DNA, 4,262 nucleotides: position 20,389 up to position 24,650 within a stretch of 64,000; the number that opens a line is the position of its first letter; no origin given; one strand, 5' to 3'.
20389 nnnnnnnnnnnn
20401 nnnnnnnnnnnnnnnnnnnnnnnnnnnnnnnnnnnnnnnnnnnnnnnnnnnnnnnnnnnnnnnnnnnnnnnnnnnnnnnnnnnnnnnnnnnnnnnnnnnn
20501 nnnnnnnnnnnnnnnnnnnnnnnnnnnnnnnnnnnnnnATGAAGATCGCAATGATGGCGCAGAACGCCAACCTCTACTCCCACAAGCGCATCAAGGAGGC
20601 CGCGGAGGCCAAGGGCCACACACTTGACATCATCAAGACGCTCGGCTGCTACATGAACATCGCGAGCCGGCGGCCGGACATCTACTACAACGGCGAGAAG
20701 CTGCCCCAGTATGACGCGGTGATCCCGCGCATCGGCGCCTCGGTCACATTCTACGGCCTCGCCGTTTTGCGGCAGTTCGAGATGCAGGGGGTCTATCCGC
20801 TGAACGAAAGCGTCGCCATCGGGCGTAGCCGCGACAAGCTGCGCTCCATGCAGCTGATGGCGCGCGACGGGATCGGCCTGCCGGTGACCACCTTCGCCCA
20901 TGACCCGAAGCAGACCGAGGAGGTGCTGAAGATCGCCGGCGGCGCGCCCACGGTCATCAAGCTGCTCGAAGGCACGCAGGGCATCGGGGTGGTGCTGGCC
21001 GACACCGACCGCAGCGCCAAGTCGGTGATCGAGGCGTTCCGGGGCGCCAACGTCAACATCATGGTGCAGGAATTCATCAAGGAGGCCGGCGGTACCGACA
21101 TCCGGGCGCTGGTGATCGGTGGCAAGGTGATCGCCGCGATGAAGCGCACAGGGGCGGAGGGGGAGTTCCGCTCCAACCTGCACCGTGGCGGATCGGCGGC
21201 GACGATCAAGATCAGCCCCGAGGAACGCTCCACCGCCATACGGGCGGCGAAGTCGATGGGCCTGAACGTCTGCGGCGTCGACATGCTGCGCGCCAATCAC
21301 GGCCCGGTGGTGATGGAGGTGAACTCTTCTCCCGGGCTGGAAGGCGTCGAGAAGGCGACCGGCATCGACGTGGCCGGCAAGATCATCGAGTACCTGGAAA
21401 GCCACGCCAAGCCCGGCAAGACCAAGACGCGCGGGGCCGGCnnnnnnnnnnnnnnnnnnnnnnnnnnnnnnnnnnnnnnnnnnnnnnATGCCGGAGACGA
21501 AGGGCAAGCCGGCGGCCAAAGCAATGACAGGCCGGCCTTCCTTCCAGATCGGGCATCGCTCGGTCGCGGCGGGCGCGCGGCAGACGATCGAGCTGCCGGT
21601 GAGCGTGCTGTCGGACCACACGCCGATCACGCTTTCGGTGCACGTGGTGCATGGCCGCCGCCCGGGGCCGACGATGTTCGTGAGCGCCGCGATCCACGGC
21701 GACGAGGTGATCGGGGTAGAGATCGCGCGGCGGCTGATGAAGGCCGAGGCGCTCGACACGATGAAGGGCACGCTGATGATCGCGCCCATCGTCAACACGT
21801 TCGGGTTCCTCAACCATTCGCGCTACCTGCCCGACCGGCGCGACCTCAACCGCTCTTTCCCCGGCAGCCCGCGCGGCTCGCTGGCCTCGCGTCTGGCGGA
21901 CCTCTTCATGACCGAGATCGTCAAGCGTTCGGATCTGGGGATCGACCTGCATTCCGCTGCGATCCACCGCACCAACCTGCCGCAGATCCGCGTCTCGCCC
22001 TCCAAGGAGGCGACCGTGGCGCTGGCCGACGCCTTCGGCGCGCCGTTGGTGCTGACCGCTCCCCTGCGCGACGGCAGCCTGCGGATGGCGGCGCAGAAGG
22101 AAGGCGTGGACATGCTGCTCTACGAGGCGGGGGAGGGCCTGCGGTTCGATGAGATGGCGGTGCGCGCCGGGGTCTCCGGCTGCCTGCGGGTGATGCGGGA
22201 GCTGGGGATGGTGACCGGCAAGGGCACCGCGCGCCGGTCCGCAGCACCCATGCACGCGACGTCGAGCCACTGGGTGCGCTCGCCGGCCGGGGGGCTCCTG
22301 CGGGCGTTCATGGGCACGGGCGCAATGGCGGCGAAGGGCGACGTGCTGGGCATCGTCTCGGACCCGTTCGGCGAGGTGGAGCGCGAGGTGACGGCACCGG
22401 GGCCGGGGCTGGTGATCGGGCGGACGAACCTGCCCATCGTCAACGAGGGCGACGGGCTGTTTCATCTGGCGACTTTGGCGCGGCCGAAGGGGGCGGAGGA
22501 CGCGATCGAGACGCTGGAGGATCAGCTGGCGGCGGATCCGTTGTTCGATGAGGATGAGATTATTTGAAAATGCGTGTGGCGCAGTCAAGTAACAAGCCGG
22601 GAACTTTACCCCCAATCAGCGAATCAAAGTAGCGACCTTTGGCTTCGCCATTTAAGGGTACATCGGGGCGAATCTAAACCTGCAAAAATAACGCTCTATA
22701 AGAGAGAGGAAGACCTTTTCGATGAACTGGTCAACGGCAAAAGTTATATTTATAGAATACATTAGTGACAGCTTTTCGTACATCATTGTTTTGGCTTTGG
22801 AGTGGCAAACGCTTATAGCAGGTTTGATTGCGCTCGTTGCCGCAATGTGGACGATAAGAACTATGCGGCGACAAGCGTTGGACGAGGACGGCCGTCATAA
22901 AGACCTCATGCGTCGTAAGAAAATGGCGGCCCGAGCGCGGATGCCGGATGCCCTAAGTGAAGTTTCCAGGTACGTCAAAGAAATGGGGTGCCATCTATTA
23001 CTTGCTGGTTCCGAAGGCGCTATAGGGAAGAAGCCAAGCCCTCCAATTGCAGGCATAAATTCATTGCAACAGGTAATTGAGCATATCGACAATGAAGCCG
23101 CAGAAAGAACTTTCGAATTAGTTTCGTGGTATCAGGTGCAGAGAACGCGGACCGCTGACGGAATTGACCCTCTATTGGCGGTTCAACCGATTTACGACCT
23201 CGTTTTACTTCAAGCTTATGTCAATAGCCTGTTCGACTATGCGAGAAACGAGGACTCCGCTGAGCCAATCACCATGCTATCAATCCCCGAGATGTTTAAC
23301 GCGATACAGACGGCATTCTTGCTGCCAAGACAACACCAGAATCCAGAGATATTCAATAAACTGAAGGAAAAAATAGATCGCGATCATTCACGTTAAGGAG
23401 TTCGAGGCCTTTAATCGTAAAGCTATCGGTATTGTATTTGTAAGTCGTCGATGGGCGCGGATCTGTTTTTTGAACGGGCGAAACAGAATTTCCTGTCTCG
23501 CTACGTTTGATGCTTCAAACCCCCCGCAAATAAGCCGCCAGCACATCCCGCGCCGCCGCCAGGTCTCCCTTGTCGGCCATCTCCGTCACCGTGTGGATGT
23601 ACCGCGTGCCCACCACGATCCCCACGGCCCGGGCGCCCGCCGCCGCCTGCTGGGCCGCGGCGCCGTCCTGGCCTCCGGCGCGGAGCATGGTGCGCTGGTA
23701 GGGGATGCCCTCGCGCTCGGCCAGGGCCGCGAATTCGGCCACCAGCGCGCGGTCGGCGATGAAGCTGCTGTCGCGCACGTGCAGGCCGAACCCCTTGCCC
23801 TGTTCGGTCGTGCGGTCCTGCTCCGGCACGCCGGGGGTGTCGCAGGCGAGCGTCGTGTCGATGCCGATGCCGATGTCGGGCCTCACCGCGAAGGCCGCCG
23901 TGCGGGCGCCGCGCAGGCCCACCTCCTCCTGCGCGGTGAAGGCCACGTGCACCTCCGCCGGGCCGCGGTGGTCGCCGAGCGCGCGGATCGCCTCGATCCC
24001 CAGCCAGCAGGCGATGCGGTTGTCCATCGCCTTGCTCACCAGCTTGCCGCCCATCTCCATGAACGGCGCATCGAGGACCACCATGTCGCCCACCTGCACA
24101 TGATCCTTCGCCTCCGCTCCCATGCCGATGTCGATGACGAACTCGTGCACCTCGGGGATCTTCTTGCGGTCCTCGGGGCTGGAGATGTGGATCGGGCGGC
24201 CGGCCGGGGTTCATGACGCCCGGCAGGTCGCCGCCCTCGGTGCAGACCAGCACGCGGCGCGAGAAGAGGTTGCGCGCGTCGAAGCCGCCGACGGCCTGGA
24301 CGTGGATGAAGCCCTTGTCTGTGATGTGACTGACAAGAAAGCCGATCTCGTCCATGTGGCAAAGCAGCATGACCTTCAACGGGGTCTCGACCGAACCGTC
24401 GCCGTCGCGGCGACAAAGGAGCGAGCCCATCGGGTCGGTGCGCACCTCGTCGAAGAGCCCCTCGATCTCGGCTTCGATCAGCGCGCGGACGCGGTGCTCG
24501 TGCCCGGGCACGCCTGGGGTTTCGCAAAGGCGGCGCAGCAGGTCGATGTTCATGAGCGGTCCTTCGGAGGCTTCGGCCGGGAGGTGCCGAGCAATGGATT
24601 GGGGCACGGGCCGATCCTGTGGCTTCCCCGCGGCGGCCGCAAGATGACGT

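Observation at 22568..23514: Low-GC islet carrying a single orphan membrane-protein gene between two convergent genes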

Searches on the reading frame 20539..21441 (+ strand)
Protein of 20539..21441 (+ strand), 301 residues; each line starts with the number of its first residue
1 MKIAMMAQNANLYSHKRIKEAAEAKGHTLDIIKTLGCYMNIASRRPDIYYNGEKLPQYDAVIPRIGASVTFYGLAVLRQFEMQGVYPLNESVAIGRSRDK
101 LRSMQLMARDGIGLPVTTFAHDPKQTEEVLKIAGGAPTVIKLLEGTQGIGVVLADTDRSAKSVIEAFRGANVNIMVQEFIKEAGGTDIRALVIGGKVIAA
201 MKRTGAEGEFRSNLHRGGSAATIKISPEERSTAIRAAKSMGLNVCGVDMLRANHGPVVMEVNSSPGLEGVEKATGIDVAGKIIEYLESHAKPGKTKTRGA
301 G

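Call 12: search_protein_families(library=pfam, proteins=[window:20539-21441:+])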
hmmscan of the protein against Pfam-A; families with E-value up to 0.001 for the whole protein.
window:20539-21441:+ (301 aa): 5 families
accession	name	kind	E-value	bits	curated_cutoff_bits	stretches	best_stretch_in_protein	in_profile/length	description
PF08443.16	RimK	-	1.5e-67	227.3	21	1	98-286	2-188/188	RimK-like ATP-grasp domain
PF18030.7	Rimk_N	-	1.7e-41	140.8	26.4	1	1-94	1-94/94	RimK PreATP-grasp domain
PF02955.21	GSH-S_ATP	-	1.8e-18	67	23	1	115-262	13-160/175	Prokaryotic glutathione synthetase, ATP-grasp domain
PF14397.11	ATPgrasp_ST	-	3.6e-08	33.4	31.4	0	232-275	221-266/278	Sugar-transfer associated ATP-grasp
PF02655.19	ATP-grasp_3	-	1.6e-07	32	23.2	1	99-263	3-155/160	ATP-grasp domain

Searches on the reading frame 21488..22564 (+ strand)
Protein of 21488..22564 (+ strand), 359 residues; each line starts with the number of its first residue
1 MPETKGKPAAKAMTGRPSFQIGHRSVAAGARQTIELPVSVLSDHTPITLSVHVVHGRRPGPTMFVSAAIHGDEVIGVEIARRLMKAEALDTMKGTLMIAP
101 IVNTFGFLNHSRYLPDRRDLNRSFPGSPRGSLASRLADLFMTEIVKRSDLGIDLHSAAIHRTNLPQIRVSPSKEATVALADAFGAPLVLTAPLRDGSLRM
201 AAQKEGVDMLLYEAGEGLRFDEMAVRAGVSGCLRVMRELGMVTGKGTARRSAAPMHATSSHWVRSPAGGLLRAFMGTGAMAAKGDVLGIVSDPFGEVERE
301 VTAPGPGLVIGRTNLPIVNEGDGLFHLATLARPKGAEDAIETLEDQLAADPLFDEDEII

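Call 12: search_protein_families(library=pfam, proteins=[window:21488-22564:+])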
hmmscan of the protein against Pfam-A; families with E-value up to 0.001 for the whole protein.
window:21488-22564:+ (359 aa): 1 family
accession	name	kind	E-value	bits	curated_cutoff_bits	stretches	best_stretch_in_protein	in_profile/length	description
PF24827.1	AstE_AspA_cat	-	5.9e-38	130.8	25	1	59-238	1-191/192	Succinylglutamate desuccinylase/Aspartoacylase catalytic domain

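Call 22: list_cluster_members(proteins=[P0001, P0002, P0031, P0042, window:21488-22564:+])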
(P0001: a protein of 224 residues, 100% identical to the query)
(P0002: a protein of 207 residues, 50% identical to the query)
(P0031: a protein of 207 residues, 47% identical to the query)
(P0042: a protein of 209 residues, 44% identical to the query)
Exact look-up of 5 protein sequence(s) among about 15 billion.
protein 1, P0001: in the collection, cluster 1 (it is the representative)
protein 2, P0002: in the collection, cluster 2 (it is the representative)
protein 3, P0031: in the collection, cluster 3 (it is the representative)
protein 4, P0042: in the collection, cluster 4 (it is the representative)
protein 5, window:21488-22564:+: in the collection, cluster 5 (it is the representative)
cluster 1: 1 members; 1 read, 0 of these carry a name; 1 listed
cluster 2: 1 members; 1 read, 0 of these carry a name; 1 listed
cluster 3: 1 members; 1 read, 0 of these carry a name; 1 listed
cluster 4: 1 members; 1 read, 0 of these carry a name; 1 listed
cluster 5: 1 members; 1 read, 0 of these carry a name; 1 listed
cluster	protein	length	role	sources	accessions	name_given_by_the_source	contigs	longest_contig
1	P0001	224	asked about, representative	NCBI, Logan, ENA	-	-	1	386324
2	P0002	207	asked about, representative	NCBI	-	-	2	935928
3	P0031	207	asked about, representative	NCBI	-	-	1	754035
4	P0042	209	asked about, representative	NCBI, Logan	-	-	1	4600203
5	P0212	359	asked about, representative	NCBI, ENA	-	-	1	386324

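Call 23: find_homologous_proteins(query=window:21488-22564:+, max_evalue=1e-60)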
Query window:21488-22564:+ (359 aa): 7983 proteins with E <= 1e-60 among 8000 candidates; the best 120 are listed.
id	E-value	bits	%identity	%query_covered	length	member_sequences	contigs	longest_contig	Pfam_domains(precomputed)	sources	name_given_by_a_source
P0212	8.3e-231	783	100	100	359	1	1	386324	PF24827.2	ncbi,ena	-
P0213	5.2e-171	586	77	97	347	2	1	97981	PF24827.2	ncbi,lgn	ncbi:MAG: succinylglutamate desuccinylase/aspartoacylase family protein [Inquilinaceae bacterium]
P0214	1.4e-166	572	75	97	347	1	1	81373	PF24827.2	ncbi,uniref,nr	ncbi:succinylglutamate desuccinylase/aspartoacylase family protein [Pseudoruegeria sp. SK021]|uniref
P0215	7.2e-165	566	73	97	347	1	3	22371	PF24827.2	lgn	-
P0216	8.6e-163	559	71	97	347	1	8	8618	PF24827.2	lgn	-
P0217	4.4e-161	554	74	97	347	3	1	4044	PF24827.2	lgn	-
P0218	3.5e-160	551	71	97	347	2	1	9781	PF24827.2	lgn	-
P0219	3.5e-160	551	73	97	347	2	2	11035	PF24827.2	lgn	-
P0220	8.4e-160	550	71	97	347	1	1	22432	PF24827.2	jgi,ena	-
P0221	1.0e-159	549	71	97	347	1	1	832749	PF24827.2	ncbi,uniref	ncbi:succinylglutamate desuccinylase/aspartoacylase family protein [Roseibium sp.]|uniref:succinylgl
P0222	1.1e-158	546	70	96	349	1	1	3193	PF24827.2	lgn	-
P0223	2.4e-158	545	73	96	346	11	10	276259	PF24827.2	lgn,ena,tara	tara:strand:- start:262909 stop:263949 length:1041 start_codon:yes stop_codon:yes gene_type:complete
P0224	3.1e-158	544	70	97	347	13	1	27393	PF24827.2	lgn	-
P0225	3.2e-158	544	70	97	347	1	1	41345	PF24827.2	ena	-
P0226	6.3e-158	543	71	97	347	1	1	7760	PF24827.2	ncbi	-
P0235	4.1e-157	541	68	100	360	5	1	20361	PF24827.2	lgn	-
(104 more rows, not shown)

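Call 24: find_encoding_contigs(protein=P0213, flank=6000, max_places=2)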
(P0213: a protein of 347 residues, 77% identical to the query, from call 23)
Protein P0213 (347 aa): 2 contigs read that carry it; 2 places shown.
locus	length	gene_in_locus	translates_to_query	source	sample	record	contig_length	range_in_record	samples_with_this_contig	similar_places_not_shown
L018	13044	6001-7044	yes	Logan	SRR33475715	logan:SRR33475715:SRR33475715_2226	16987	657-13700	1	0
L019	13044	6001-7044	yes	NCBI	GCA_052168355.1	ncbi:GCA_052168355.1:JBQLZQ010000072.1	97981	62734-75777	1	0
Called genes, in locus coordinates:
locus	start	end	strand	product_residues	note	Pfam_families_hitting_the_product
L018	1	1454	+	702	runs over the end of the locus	?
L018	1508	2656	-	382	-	PF00155:Aminotran_1_2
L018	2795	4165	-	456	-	PF03448:MgtE_N, PF00571:CBS, PF01769:MgtE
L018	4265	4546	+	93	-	-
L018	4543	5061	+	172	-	PF05618:RimB-like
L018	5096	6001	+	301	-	PF18030:Rimk_N, PF02655:ATP-grasp_3, PF08443:RimK, PF02955:GSH-S_ATP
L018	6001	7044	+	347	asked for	PF24827:AstE_AspA_cat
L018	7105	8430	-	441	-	PF01019:G_glu_transpept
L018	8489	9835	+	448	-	PF01435:Peptidase_M48, PF14559:TPR_19 (faint), PF07719:TPR_2 (faint), PF13428:TPR_14 (faint), PF13431:TPR_17 (faint), PF13432:TPR_16, PF23914:TPR_CcmH_CycH (faint)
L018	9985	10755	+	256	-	PF18312:ScsC_N, PF13462:Thioredoxin_4, PF13098:Thioredoxin_2 (weak), PF01323:DSBA, PF13743:Thioredoxin_5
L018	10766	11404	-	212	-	PF02798:GST_N, PF13417:GST_N_3, PF13409:GST_N_2, PF13410:GST_C_2 (faint)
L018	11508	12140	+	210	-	PF00702:Hydrolase, PF13419:HAD_2, PF13242:Hydrolase_like (faint)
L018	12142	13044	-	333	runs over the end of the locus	PF18288:FAA_hydro_N_2, PF01557:FAA_hydrolase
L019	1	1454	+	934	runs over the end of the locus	PF10150:RNase_E_G, PF20833:RNase_E_G_Thio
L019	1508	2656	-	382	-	PF00155:Aminotran_1_2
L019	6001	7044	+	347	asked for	PF24827:AstE_AspA_cat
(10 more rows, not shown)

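Call 25: find_encoding_contigs(protein=P0235, flank=6000, max_places=2)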
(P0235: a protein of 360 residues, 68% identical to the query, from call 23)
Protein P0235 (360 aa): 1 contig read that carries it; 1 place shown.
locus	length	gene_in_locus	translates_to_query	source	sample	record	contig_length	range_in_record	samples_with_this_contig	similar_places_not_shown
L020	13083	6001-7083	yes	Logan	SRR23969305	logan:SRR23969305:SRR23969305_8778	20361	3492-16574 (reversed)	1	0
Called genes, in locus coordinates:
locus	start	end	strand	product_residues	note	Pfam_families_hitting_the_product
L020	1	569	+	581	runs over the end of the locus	PF07969:Amidohydro_3 (weak), PF01979:Amidohydro_1, PF13382:Adenine_deam_C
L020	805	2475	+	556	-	PF00501:AMP-binding, PF13193:AMP-binding_C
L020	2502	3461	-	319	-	PF00892:EamA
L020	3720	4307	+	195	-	PF00903:Glyoxalase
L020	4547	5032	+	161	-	PF05618:RimB-like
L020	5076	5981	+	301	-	PF18030:Rimk_N, PF14397:ATPgrasp_ST (faint), PF02655:ATP-grasp_3, PF08443:RimK, PF02955:GSH-S_ATP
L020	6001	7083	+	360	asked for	PF24827:AstE_AspA_cat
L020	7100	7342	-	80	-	PF21742:DUF6868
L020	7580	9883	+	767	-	PF01315:Ald_Xan_dh_C, PF02738:MoCoBD_1, PF20256:MoCoBD_2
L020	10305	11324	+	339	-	PF00892:EamA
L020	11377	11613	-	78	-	PF01037:AsnC_trans_reg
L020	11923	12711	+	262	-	PF02110:HK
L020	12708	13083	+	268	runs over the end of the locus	PF08543:Phos_pyr_kin, PF00294:PfkB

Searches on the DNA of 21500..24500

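Call 56: search_rna_families(source=window, start=21500, end=24500, threshold=evalue, max_evalue=1)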
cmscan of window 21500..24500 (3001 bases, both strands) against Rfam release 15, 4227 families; matches with E-value up to 1: 0.
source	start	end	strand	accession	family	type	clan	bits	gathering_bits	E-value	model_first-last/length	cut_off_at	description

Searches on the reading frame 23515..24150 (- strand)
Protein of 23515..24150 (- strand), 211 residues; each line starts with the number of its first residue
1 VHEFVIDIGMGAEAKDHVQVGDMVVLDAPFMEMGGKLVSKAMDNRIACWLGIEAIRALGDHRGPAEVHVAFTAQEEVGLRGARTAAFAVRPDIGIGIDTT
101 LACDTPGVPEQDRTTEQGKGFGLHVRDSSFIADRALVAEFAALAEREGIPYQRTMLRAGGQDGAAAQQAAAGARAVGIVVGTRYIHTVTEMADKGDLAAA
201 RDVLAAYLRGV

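Call 12: search_protein_families(library=pfam, proteins=[window:23515-24150:-])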
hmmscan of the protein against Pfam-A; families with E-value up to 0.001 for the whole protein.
window:23515-24150:- (211 aa): 3 families
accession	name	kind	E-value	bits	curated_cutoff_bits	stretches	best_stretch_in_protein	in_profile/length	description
PF05343.19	Peptidase_M42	-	1.4e-53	182.3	23.2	1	2-201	89-290/292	M42 glutamyl aminopeptidase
PF01546.33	Peptidase_M20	-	1.4e-08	35.3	24.6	1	49-209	41-205/206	Peptidase family M20/M25/M40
PF02127.20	Peptidase_M18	-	0.00099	18.5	24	0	114-206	334-430/432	Aminopeptidase I zinc metalloprotease (M18)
